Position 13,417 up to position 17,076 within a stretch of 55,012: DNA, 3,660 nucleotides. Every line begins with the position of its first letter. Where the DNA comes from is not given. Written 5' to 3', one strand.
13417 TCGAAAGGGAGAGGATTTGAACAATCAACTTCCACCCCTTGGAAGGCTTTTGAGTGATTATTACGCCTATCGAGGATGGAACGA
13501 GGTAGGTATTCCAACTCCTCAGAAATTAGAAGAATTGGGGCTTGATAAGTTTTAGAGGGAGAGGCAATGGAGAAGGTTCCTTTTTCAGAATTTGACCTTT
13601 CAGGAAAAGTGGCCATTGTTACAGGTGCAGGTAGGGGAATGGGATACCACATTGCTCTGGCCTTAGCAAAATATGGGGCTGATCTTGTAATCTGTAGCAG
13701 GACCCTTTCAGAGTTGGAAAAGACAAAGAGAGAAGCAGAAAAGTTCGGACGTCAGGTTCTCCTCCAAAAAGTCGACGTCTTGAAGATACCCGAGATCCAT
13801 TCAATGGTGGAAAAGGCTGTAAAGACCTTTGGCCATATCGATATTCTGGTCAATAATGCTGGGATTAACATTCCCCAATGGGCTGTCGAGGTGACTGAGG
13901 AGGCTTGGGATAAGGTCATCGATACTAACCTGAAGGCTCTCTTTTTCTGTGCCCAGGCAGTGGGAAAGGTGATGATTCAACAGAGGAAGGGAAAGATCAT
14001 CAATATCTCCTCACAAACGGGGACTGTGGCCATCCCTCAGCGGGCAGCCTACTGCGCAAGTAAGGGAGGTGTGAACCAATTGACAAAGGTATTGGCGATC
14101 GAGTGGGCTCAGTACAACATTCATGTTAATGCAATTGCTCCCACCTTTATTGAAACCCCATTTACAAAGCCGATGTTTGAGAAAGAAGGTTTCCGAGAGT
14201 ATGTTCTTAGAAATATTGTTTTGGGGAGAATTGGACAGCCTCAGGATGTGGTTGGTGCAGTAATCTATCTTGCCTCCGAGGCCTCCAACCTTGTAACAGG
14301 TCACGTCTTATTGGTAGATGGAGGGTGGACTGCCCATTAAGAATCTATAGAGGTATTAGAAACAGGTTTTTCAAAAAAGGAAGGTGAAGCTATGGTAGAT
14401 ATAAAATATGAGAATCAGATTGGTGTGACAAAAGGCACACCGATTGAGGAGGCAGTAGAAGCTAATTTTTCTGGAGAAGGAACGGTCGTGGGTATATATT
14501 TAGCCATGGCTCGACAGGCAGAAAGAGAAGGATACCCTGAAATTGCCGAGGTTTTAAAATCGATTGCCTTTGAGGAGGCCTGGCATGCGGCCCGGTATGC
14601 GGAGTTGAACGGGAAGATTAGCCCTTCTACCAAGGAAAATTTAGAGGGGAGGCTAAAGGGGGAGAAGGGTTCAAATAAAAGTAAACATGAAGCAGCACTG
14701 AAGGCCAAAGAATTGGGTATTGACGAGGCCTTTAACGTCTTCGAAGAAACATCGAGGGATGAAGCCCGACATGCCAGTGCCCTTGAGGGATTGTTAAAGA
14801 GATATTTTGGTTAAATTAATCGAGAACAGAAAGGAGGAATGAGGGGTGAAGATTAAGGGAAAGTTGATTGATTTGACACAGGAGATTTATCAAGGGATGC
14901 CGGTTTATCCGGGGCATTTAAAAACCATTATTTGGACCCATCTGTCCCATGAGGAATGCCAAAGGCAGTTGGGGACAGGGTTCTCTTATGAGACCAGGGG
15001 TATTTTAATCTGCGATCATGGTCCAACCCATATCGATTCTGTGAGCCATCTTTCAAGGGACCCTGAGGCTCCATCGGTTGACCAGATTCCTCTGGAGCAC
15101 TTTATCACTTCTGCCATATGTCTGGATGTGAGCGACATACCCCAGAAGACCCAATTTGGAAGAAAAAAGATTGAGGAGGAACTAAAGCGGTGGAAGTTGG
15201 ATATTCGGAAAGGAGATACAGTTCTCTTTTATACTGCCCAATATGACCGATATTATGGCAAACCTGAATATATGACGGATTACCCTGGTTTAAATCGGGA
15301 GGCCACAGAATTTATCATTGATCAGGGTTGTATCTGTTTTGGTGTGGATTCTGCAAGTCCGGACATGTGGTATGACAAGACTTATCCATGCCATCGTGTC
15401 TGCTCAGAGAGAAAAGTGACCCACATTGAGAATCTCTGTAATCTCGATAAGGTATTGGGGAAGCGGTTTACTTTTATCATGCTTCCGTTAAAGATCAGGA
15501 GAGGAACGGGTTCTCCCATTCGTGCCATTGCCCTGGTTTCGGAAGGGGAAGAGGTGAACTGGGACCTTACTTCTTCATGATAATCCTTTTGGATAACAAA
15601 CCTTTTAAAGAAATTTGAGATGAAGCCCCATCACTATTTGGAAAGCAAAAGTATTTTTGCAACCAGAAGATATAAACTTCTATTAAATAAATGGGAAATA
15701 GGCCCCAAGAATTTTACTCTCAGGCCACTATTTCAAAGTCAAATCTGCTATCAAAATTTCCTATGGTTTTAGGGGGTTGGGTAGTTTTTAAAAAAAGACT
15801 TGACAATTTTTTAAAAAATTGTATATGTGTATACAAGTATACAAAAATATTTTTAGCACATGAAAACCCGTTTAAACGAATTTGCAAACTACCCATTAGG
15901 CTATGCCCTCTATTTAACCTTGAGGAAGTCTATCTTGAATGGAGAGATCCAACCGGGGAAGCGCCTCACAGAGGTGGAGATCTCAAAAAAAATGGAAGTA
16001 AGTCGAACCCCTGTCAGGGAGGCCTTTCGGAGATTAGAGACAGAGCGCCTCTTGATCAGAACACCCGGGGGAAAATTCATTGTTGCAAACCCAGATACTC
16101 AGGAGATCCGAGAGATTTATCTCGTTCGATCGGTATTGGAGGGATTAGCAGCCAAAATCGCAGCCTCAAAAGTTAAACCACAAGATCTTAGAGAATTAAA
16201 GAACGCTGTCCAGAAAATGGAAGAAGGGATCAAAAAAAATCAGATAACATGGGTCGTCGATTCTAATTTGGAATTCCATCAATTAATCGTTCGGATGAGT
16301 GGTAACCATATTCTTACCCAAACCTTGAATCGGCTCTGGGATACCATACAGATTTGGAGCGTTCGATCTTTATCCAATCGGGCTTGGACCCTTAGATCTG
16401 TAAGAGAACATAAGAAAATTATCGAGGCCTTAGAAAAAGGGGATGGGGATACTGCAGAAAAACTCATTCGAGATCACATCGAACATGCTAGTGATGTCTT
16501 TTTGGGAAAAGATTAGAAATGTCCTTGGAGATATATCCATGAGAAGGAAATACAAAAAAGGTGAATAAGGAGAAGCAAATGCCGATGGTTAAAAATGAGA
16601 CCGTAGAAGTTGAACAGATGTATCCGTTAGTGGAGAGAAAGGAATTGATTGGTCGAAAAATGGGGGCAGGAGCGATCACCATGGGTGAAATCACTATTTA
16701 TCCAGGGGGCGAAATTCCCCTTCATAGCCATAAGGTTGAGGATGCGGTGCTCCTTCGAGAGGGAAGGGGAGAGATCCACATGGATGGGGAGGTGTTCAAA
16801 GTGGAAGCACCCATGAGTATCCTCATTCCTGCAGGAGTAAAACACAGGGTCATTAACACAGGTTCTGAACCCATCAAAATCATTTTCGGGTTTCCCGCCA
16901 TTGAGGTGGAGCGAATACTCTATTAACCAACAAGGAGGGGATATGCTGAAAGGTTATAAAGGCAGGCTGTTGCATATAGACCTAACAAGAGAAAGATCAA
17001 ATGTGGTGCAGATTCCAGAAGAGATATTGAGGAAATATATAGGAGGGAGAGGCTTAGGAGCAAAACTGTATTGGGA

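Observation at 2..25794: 26-kb co-directional catabolic supercluster: Mo-hydroxylase + two tungsten-type AORs + pyridine-carboxylate-pathway-like hydrolases, possibly an anaerobic N-heteroaromatic acid route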

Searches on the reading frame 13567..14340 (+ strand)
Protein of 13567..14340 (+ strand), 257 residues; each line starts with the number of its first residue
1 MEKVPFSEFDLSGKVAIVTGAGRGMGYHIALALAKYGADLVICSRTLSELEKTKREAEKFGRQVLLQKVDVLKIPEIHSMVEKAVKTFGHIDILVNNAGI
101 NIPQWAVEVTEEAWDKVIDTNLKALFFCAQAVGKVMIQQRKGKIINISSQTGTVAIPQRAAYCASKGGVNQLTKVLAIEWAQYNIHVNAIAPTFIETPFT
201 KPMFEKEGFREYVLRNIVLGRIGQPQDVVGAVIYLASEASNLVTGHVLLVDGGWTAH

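Call 4: search_protein_families(library=pfam, proteins=[window:13567-14340:+], max_evalue=0.001)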
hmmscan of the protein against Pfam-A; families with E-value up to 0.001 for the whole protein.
window:13567-14340:+ (257 aa): 4 families
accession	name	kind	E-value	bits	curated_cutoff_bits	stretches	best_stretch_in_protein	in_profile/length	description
PF13561.12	adh_short_C2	-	2.2e-66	224.3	27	1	20-255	1-236/236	Enoyl-(Acyl carrier protein) reductase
PF00106.31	adh_short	-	7.4e-62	208.7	26.6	1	14-207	1-194/195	short chain dehydrogenase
PF08659.16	KR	-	7e-12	46.1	22.6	1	16-169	3-156/180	KR domain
PF01370.27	Epimerase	-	7.1e-05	22.8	20.9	1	17-221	2-197/240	NAD dependent epimerase/dehydratase family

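Call 6: search_protein_families(library=ncbifam, proteins=[window:13567-14340:+], max_evalue=0.00001)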
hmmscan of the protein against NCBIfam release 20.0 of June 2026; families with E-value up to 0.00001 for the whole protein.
window:13567-14340:+ (257 aa): 232 families (the best 25 are shown)
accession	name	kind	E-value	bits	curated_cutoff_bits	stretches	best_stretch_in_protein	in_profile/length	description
NF005390.0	PRK06935.1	equivalog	6.8e-74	248.5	369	1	5-256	7-257/258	2-dehydro-3-deoxy-D-gluconate 5-dehydrogenase KduD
NF005309.0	PRK06841.1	subfamily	8.2e-74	248.3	286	1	8-256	10-254/255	GolD/DthD family dehydrogenase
NF006070.0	PRK08213.1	subfamily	9.5e-74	248.2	279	1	8-256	7-258/259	gluconate 5-dehydrogenase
NF005559.1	PRK07231.1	subfamily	1.6e-72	244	215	1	11-255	2-248/249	glucose 1-dehydrogenase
TIGR01832.1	kduD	equivalog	2.4e-72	243.4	338.85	1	9-256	1-247/248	2-dehydro-3-deoxy-D-gluconate 5-dehydrogenase KduD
TIGR01830.1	3oxo_ACP_reduc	equivalog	5.6e-71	239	297.75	1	16-253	1-237/239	3-oxoacyl-[acyl-carrier-protein] reductase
NF004791.0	PRK06138.1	equivalog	4.6e-69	232.5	312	1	10-256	2-251/252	SDR family oxidoreductase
NF004198.0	PRK05653.1-3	equivalog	2.6e-66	223.6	296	1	11-254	5-246/248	3-oxoacyl-ACP reductase FabG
NF005488.0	PRK07097.1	equivalog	1.2e-64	218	369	1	7-256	4-259/266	gluconate 5-dehydrogenase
NF005711.0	PRK07523.1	subfamily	2e-64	217.7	413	1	8-256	5-253/255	SDR family oxidoreductase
NF006528.0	PRK08993.1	subfamily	4.4e-64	216.3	430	1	7-256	4-252/253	2-dehydro-3-deoxy-D-gluconate 5-dehydrogenase KduD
NF004197.0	PRK05653.1-1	equivalog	4.8e-64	216.4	332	1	10-255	4-247/249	3-oxoacyl-ACP reductase FabG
NF052558.1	MBtsdlDhBudC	equivalog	2.5e-63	214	270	1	12-256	2-243/250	meso-2,3-butanediol dehydrogenase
NF004818.0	PRK06172.1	equivalog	6.5e-63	212.4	336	1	10-256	4-252/253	SDR family oxidoreductase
NF009466.0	PRK12826.1-2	subfamily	1.6e-62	211.2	222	1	14-254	4-244/248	3-oxoacyl-ACP reductase FabG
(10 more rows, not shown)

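Call 39: search_solved_structures(query=window:13567-14340:+, max_evalue=1e-40)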
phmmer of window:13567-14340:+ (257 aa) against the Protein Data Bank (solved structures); distinct sequences matched with E-value up to 1e-40: 69 (the best 60 are shown).
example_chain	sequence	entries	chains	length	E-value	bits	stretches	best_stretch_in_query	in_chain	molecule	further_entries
4j2h_A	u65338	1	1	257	4e-59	203.2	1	9-256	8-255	Short chain alcohol dehydrogenase-related dehydrogenase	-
1vl8_A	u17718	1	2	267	1.1e-54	188.7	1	8-256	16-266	Gluconate 5-dehydrogenase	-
2uvd_A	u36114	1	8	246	3.7e-54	187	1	11-254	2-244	3-OXOACYL-(ACYL-CARRIER-PROTEIN) REDUCTASE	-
4z9y_A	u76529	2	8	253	3.8e-54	187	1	7-256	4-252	2-deoxy-D-gluconate 3-dehydrogenase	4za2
2hq1_A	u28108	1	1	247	6e-54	186.3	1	10-254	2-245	Glucose/ribitol dehydrogenase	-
4jro_A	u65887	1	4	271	3e-53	184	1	9-254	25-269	FabG protein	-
2et6_A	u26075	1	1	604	2.1e-49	171.5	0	10-208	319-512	(3R)-hydroxyacyl-CoA dehydrogenase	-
4g81_D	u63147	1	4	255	1.9e-48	168.3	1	9-256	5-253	Putative hexonate dehydrogenase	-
1edo_A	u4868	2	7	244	5.7e-48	166.8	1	15-253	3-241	BETA-KETO ACYL CARRIER PROTEIN REDUCTASE | KETOACYL REDUCTASE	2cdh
4dqx_A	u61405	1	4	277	2.8e-47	164.5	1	2-254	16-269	Probable oxidoreductase protein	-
4npc_A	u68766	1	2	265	5.3e-47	163.6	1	8-255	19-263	Sorbitol dehydrogenase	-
4nbu_A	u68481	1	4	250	8.6e-47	162.9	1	11-253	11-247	3-oxoacyl-(Acyl-carrier-protein) reductase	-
9pvq_A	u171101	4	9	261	1.5e-46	162.1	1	10-256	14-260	NAD-dependent epimerase/dehydratase:Short-chain dehydrogenase/reductase SDR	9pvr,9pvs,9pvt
2c07_A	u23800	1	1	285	1.9e-46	161.8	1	13-254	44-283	3-OXOACYL-(ACYL-CARRIER PROTEIN) REDUCTASE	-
7sub_A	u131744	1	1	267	2.9e-46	161.1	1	10-254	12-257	3-oxoacyl-reductase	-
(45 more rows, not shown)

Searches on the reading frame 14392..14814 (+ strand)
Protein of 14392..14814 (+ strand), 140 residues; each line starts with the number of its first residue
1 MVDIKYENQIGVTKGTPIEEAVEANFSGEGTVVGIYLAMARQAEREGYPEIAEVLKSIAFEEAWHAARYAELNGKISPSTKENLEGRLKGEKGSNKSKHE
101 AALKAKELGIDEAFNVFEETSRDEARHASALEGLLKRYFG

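Call 4: search_protein_families(library=pfam, proteins=[window:14392-14814:+], max_evalue=0.001)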
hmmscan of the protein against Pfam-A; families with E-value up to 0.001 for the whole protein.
window:14392-14814:+ (140 aa): 3 families
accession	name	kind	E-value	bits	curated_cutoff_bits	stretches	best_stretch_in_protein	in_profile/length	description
PF02915.23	Rubrerythrin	-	7.7e-15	55.9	22.8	1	20-81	1-61/137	Rubrerythrin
PF00210.30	Ferritin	-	0.0001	22.7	24.5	0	24-135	6-136/142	Ferritin-like domain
PF03405.20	FA_desaturase_2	-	0.00052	19.4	22.7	0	37-75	170-208/325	Fatty acid desaturase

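Call 6: search_protein_families(library=ncbifam, proteins=[window:14392-14814:+], max_evalue=0.00001)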
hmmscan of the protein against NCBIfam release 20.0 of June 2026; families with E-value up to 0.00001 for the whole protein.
window:14392-14814:+ (140 aa): 2 families
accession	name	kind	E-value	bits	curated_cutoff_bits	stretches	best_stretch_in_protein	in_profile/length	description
NF045767.1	RuberyRbr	equivalog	2.1e-11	44.2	200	1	20-76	88-145/194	rubrerythrin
NF045783.1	Nigrythrn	equivalog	2.1e-07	31.2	340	0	15-80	27-91/202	nigerythrin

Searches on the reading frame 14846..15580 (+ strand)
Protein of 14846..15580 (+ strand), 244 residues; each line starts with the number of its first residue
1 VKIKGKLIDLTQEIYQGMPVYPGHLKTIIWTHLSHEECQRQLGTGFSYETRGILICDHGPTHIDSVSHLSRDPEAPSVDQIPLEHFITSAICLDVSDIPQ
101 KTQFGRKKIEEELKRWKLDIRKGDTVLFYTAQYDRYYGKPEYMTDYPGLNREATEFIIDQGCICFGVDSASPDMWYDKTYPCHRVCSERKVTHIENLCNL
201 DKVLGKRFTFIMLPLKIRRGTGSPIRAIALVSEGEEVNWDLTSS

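Call 5: search_protein_families(library=pfam, proteins=[window:14846-15580:+], max_evalue=0.001)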
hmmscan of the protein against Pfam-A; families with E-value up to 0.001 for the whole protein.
window:14846-15580:+ (244 aa): 1 family
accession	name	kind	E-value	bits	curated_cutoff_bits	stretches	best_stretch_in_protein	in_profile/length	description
PF04199.19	Cyclase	-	3.8e-28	98.9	23.1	1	8-173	1-141/142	Putative cyclase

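Call 7: search_protein_families(library=ncbifam, proteins=[window:14846-15580:+], max_evalue=0.00001)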
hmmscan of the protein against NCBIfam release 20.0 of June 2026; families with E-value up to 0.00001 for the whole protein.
window:14846-15580:+ (244 aa): 1 family
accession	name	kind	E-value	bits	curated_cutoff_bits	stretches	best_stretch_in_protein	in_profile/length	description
TIGR03035.1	trp_arylform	equivalog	1.3e-14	54.7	223.05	1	6-228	1-202/206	arylformamidase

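Call 15: search_solved_structures(query=window:14846-15580:+, max_evalue=0.001)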
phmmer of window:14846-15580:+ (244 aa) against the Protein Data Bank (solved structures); distinct sequences matched with E-value up to 0.001: 11.
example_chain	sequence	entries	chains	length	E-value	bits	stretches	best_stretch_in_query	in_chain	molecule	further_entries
5nnb_A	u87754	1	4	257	2.8e-13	52.9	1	35-233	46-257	isatin hydrolase A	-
5nna_A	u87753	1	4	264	3e-13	52.8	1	35-233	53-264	isatin hydrolase A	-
5nmp_A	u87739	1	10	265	3.2e-12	49.4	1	45-231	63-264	Isatin hydrolase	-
4j0n_A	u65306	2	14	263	9.4e-11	44.6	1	142-232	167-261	Isatin hydrolase B | Putative uncharacterized protein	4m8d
8hmo_A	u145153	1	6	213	1.3e-10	44.1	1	6-230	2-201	Metal-dependent hydrolase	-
8f9x_A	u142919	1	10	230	7.1e-10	41.7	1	53-231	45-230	Cyclase family protein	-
4co9_A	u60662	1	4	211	2.5e-09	39.9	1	6-228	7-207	KYNURENINE FORMAMIDASE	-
4cz1_A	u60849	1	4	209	2.7e-09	39.8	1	6-228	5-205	KYNURENINE FORMAMIDASE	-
2b0a_A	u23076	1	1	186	6.1e-08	35.4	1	124-231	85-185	Hypothetical protein MJ0783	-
1r61_A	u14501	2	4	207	4.4e-06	29.3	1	6-228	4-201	metal-dependent hydrolase | Hydrolase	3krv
4cob_A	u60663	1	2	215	0.00089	21.7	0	154-229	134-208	KYNURENINE FORMAMIDASE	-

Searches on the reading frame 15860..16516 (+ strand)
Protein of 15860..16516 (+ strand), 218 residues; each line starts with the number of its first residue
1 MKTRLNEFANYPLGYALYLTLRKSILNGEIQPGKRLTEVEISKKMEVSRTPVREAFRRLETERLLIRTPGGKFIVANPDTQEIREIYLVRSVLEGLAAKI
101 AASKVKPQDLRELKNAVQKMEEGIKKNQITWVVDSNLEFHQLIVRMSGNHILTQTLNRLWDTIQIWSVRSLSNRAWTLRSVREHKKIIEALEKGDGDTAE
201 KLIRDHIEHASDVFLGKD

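Call 5: search_protein_families(library=pfam, proteins=[window:15860-16516:+], max_evalue=0.001)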
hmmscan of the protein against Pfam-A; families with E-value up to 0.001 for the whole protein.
window:15860-16516:+ (218 aa): 2 families
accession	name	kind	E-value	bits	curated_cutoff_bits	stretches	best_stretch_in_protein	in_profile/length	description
PF07729.17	FCD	-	7.4e-32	110.8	24.3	1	85-208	1-124/125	FCD domain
PF00392.27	GntR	-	4.2e-16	58.8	27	1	17-73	5-62/64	Bacterial regulatory proteins, gntR family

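Call 7: search_protein_families(library=ncbifam, proteins=[window:15860-16516:+], max_evalue=0.00001)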
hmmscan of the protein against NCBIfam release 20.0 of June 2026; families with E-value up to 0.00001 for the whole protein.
window:15860-16516:+ (218 aa): 13 families
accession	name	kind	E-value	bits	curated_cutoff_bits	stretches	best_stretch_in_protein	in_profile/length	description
TIGR03338.1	phnR_burk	equivalog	5.4e-44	150.3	271.5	1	21-210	20-209/212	phosphonate utilization associated transcriptional regulator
NF008504.0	PRK11414.1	equivalog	9.4e-20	71.3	225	1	21-204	20-205/221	GntR family transcriptional regulator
NF003011.0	PRK03837.1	subfamily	5.1e-19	68.8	260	1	80-214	101-233/241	transcriptional regulator NanR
NF007001.0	PRK09464.1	equivalog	2.3e-18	66.8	330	2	20-77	18-76/254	pyruvate dehydrogenase complex transcriptional repressor PdhR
NF007741.0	PRK10421.1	equivalog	7.5e-16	58.3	311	1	85-211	100-230/262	transcriptional regulator LldR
NF008576.0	PRK11534.1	equivalog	4.5e-13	49.4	218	1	18-207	13-210/225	DNA-binding transcriptional regulator CsiR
NF007442.0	PRK09990.1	equivalog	2e-10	40.5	301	1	85-211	99-232/256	transcriptional regulator GlcC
NF007588.0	PRK10225.1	equivalog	1.6e-08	34.2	442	1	20-210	17-227/257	Uxu operon transcriptional regulator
NF008571.0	PRK11523.1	equivalog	9.8e-08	31.7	396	1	20-211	16-222/258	transcriptional regulator ExuR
TIGR02018.2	his_ut_repres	equivalog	5e-07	29.3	220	1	21-101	8-90/226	histidine utilization transcriptional repressor HutC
NF052282.1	PLP_TF_PdxR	equivalog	9.4e-07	28.2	320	1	13-85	2-75/448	MocR-like pyridoxine biosynthesis transcription factor PdxR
NF052290.2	MocR_like_YczR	exception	2.8e-06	26.3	487.4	1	15-122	22-131/458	MocR-like transcription factor YczR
NF011575.0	PRK14999.1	equivalog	3.9e-06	26.3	424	1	20-146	20-138/241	histidine utilization repressor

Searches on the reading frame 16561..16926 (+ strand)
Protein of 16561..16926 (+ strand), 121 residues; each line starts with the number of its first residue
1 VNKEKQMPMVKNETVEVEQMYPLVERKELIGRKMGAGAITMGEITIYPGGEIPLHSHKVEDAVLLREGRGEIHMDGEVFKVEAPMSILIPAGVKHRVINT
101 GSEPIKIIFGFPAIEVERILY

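Call 5: search_protein_families(library=pfam, proteins=[window:16561-16926:+], max_evalue=0.001)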
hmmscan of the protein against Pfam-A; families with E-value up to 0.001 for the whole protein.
window:16561-16926:+ (121 aa): 2 families
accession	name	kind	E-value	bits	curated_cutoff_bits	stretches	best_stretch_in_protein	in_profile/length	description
PF07883.17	Cupin_2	-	7.5e-17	61.2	27.2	1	43-109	2-68/70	Cupin domain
PF01050.24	MannoseP_isomer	-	2e-06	28.4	23.6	1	43-108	32-98/116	Mannose-6-phosphate isomerase C-terminal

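Call 7: search_protein_families(library=ncbifam, proteins=[window:16561-16926:+], max_evalue=0.00001)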
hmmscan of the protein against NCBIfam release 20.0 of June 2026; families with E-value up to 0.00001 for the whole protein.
window:16561-16926:+ (121 aa): 1 family
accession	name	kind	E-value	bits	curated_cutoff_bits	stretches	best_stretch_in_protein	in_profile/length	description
TIGR01479.1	GMP_PMI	equivalog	9.3e-06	24.7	372.95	0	41-108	377-445/467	mannose-1-phosphate guanylyltransferase/mannose-6-phosphate isomerase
